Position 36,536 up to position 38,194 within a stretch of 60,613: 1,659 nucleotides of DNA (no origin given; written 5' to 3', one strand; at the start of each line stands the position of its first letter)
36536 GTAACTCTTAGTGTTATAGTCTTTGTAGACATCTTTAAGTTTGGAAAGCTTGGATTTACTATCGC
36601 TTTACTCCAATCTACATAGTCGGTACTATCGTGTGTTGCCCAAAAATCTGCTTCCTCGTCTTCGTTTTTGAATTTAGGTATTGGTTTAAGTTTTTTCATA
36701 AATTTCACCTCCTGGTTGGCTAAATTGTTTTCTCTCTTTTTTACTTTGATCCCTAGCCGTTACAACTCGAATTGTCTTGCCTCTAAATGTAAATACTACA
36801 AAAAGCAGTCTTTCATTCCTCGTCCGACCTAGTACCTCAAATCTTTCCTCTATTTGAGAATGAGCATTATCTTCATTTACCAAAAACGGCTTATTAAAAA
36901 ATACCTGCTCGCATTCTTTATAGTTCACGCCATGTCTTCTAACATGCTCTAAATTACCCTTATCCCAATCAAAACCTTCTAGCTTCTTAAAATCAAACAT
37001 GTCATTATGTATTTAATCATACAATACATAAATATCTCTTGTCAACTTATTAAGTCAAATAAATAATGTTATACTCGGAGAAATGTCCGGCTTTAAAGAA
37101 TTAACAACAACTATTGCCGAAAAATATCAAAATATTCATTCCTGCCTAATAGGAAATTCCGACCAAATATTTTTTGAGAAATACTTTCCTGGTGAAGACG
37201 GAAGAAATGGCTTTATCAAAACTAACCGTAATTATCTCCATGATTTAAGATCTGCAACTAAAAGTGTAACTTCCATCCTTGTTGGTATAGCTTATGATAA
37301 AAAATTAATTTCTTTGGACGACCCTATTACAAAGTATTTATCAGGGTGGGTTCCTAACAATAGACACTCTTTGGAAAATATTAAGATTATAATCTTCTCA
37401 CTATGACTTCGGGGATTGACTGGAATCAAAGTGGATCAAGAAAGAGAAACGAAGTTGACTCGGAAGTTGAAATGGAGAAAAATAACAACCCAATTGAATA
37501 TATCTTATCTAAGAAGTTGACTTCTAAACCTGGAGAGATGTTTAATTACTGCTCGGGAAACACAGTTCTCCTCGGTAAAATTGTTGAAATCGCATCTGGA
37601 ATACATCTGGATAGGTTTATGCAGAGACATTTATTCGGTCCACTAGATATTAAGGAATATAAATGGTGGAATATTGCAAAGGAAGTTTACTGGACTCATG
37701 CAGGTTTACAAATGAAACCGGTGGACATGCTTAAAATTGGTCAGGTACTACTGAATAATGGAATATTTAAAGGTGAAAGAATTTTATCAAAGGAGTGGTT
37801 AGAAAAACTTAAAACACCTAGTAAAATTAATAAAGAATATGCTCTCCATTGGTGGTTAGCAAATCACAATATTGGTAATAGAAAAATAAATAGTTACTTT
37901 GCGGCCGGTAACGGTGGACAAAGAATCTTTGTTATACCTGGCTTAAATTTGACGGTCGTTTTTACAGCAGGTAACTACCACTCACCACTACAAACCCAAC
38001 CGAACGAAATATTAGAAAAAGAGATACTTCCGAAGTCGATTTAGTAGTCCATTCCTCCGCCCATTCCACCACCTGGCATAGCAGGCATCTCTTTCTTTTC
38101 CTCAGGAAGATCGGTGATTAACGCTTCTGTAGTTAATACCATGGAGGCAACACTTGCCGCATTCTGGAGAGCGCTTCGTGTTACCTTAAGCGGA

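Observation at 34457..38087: Three co-oriented copies of the groEL 3' terminus suggest serial integration at the end of groEL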

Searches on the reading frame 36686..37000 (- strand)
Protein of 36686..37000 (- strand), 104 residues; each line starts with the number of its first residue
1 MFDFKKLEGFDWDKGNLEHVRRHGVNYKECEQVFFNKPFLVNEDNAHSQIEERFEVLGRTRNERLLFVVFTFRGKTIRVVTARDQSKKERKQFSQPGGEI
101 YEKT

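Call 8: search_protein_families(library=pfam, proteins=[window:36686-37000:-], max_evalue=0.01)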
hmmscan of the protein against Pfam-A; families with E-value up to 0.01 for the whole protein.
window:36686-37000:- (104 aa): 1 family
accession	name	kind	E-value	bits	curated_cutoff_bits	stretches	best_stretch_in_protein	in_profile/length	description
PF04365.19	BrnT_toxin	-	2.3e-20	73.1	34.5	1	12-89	1-77/77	Ribonuclease toxin, BrnT, of type II toxin-antitoxin system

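Call 89: find_homologous_proteins(query=window:36686-37000:-, max_evalue=1e-8)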
Query window:36686-37000:- (104 aa): 192 proteins with E <= 1e-8 among 192 candidates; the best 120 are listed.
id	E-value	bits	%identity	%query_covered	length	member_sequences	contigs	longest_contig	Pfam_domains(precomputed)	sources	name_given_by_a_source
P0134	6.5e-64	230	100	100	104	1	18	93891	PF04365.20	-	-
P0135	2.6e-48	180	78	95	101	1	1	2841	PF04365.20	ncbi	-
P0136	2.0e-40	155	73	90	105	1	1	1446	PF04365.20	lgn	-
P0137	3.9e-39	151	66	90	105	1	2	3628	PF04365.20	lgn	-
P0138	8.8e-39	149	68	90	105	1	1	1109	PF04365.20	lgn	-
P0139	9.2e-39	149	66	90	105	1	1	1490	PF04365.20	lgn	-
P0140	1.7e-37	145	64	96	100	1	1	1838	PF04365.20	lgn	-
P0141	3.6e-35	138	62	93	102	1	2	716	PF04365.20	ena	-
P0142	6.8e-35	137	64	88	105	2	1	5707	PF04365.20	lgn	-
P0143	9.1e-35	137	61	93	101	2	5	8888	PF04365.20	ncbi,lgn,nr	ncbi:BrnT family toxin [Candidatus Daviesbacteria bacterium]|nr:BrnT family toxin [Candidatus Davies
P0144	1.0e-34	136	61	93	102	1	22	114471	PF04365.20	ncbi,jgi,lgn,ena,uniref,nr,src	ncbi:hypothetical protein A2875_05220 [Candidatus Gottesmanbacteria bacterium RIFCSPHIGHO2_01_FULL_4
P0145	2.9e-34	135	62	89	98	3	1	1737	PF04365.20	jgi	-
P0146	1.3e-32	130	59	99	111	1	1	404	PF04365.20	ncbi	-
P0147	2.6e-31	125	58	96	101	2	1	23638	PF04365.20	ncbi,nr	ncbi:MAG: BrnT family toxin [Chloroflexi bacterium]|nr:BrnT family toxin [Chloroflexota bacterium]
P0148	1.3e-29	120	56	99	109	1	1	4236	PF04365.20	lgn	-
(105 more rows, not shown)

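Call 90: find_encoding_contigs(protein=P0135, flank=5000, max_places=3)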
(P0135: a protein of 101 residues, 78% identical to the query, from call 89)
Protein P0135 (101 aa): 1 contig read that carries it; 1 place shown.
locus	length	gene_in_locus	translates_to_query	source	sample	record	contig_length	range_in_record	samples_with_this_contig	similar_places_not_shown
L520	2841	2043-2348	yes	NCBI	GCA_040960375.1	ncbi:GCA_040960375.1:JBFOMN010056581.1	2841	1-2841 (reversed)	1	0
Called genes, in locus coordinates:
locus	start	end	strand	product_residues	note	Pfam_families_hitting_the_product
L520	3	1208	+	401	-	?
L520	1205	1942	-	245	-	PF00561:Abhydrolase_1 (weak), PF12146:Hydrolase_4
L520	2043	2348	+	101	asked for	PF04365:BrnT_toxin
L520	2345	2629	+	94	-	PF12441:CopG_antitoxin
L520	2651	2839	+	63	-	?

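Call 97: search_protein_families(library=ncbifam, proteins=[window:36686-37000:-], max_evalue=0.01)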
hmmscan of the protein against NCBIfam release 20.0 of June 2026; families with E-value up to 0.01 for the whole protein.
window:36686-37000:- (104 aa): 0 families

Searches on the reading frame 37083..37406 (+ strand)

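Call 8: search_protein_families(library=pfam, proteins=[window:37083-37406:+], max_evalue=0.01)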
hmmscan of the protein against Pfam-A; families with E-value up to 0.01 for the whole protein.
window:37083-37406:+ (107 aa): 1 family
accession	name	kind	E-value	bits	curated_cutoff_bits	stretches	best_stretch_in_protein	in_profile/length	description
PF00144.29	Beta-lactamase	-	7.6e-09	35.6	27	1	25-87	23-84/329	Beta-lactamase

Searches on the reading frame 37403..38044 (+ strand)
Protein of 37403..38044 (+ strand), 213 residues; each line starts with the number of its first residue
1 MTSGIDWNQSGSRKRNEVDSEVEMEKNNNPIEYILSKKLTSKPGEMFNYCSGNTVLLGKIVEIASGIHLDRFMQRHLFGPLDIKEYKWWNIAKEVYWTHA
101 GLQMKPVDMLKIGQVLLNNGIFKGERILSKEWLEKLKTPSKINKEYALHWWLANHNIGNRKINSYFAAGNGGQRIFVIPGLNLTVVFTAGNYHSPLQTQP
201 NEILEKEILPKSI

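Call 8: search_protein_families(library=pfam, proteins=[window:37403-38044:+], max_evalue=0.01)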
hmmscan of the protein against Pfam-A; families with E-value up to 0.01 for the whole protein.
window:37403-38044:+ (213 aa): 1 family
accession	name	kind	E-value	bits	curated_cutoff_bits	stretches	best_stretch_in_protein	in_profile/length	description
PF00144.29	Beta-lactamase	-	7.8e-18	65.2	27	1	1-189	102-308/329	Beta-lactamase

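Call 38: find_homologous_proteins(query=window:37403-38044:+, max_evalue=1e-10)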
Query window:37403-38044:+ (213 aa): 13 proteins with E <= 1e-10 among 137 candidates.
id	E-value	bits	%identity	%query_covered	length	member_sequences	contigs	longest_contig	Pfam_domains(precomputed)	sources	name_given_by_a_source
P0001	2.6e-140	483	100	100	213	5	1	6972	PF00144.30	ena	-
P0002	2.8e-71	258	55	99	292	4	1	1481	PF00144.30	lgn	-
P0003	2.7e-70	254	55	99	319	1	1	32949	PF00144.30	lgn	-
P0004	4.6e-64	234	52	96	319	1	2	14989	PF00144.30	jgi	-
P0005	1.7e-53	199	46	99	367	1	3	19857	PF00144.30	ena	-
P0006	7.6e-38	148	39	100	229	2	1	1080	PF00144.30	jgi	jgi:CubicO group peptidase (beta-lactamase class C family)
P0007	1.3e-30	125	36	100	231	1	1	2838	PF00144.30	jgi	jgi:CubicO group peptidase (beta-lactamase class C family)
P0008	2.0e-27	114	33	91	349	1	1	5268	PF00144.30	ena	-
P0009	2.6e-25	107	32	100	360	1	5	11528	PF00144.30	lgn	-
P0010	9.4e-14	70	32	79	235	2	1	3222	PF00144.30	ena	-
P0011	1.8e-13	69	32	79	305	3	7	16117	PF00144.30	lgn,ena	-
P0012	1.8e-13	69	32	79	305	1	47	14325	PF00144.30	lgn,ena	-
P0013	5.6e-13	67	32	85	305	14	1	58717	PF00144.30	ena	-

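Call 39: find_encoding_contigs(protein=P0003, flank=6000, max_places=3)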
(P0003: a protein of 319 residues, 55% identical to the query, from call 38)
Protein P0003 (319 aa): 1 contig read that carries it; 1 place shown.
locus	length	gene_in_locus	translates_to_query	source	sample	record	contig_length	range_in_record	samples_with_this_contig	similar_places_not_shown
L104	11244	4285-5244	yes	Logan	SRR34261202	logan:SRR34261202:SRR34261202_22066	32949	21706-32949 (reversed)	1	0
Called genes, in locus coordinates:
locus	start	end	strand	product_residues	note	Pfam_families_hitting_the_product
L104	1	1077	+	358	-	?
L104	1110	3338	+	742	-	-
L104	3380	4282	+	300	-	PF01636:APH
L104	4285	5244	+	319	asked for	PF00144:Beta-lactamase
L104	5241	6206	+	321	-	-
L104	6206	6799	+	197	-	PF00300:His_Phos_1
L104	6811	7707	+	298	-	PF01966:HD (weak), PF01337:Barstar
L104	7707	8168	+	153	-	-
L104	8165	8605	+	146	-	PF00583:Acetyltransf_1, PF13673:Acetyltransf_10, PF13508:Acetyltransf_7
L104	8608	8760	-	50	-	-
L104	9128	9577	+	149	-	PF00903:Glyoxalase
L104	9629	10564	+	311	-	PF01636:APH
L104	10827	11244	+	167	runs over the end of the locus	PF00583:Acetyltransf_1, PF13673:Acetyltransf_10 (weak), PF13508:Acetyltransf_7 (weak)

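Call 40: find_encoding_contigs(protein=P0004, flank=6000, max_places=3)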
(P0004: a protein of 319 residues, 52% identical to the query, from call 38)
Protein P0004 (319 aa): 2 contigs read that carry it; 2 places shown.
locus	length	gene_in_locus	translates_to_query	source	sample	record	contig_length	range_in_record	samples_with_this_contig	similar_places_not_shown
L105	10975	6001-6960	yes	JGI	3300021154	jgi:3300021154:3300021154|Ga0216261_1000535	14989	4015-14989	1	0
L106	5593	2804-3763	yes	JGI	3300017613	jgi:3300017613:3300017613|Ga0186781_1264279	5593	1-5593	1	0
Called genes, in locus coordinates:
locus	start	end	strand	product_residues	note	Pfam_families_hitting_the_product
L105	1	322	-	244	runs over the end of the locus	PF01695:IstB_IS21, PF00308:Bac_DnaA, PF02562:PhoH (weak)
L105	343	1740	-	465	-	PF00665:rve, PF13683:rve_3 (weak), PF22483:Mu-transpos_C_2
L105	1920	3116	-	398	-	PF04326:SLFN_AlbA_2, PF13749:HATPase_c_4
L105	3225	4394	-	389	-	PF14294:DUF4372, PF01609:DDE_Tnp_1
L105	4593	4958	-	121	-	-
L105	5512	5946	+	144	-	-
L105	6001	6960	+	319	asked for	PF00144:Beta-lactamase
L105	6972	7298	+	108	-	-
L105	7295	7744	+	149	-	PF04073:tRNA_edit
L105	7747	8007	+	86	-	PF11731:Cdd1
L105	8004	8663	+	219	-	PF00069:Pkinase (weak), PF01636:APH (faint), PF06293:Kdo (faint), PF01163:RIO1, PF19974:TCAD9 (weak)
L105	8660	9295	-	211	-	PF03575:Peptidase_S51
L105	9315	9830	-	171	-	PF00300:His_Phos_1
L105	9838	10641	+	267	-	-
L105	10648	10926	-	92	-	-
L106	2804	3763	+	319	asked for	PF00144:Beta-lactamase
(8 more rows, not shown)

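Call 97: search_protein_families(library=ncbifam, proteins=[window:37403-38044:+], max_evalue=0.01)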
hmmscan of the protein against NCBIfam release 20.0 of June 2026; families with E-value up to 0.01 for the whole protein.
window:37403-38044:+ (213 aa): 2 families
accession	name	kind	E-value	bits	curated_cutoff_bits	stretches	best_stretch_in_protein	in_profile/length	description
NF045925.1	3-sucCA_synth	equivalog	3.4e-19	68.7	800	1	30-189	156-310/498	3-succinylated cholic acid synthase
NF002968.0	PRK03642.1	equivalog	1.4e-11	43.9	385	2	98-197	296-401/432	penicillin binding protein PBP4B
